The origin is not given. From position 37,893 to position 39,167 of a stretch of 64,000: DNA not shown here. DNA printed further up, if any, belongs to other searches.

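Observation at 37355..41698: Accessory island: T5orf172 nuclease-like protein + membrane-anchored VWA protein + SNF2/SWIM helicase with convergent Dam methylase, a candidate uncharacterised defence-type system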

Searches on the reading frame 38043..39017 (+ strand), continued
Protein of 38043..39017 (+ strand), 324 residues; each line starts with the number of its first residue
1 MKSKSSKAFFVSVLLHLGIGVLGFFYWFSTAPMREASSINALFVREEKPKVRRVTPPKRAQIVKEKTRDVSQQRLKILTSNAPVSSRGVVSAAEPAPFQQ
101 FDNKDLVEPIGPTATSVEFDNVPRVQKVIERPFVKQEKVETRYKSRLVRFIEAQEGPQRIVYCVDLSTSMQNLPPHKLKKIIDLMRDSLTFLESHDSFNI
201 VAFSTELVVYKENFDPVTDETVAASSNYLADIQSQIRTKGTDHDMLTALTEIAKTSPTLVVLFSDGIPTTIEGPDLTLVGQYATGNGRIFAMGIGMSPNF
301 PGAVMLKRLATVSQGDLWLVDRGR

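Call 75: predict_structure(alignment_id=A3)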
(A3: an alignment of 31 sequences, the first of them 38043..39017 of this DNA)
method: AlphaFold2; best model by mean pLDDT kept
length: 324 residues; sequences in the alignment: 31
mean_pLDDT: 41.9   pTM: 0.23
mean pLDDT of the five models: 41.9, 38.6, 38.2, 33.8, 33.5
residues with pLDDT >= 90: 0; 70-90: 16; 50-70: 23; < 50: 285
segments of 3 or more residues with pLDDT < 50: 1-3, 31-171, 185-324
pLDDT, mean of each block of 10 residues (from residue 1): 58 80 68 39 33 43 42 32 32 36 39 34 33 44 41 40 43 56 48 37 39 43 42 42 42 42 39 33 39 34 35 35 31
secondary structure, 60 per line:
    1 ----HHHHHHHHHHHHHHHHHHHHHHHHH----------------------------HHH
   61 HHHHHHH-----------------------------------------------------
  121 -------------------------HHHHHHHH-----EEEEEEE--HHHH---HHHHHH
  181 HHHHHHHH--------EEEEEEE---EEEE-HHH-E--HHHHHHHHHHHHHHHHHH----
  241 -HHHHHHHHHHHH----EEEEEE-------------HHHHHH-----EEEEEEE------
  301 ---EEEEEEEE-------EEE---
elements in order: H5-29 H58-67 H146-153 E159-165 H168-171 H175-188 E197-203 E207-210 H219-236 H242-253 E258-263 H277-282 E288-294 E304-311 E319-321
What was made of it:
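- The AlphaFold model was unusable (pLDDT 42, call 75).
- Tried and rejected: AlphaFold2 of the VWA protein with 31 homologues gave pLDDT 42, with only the TM helix confident, so it was not used for fold search (call 75).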
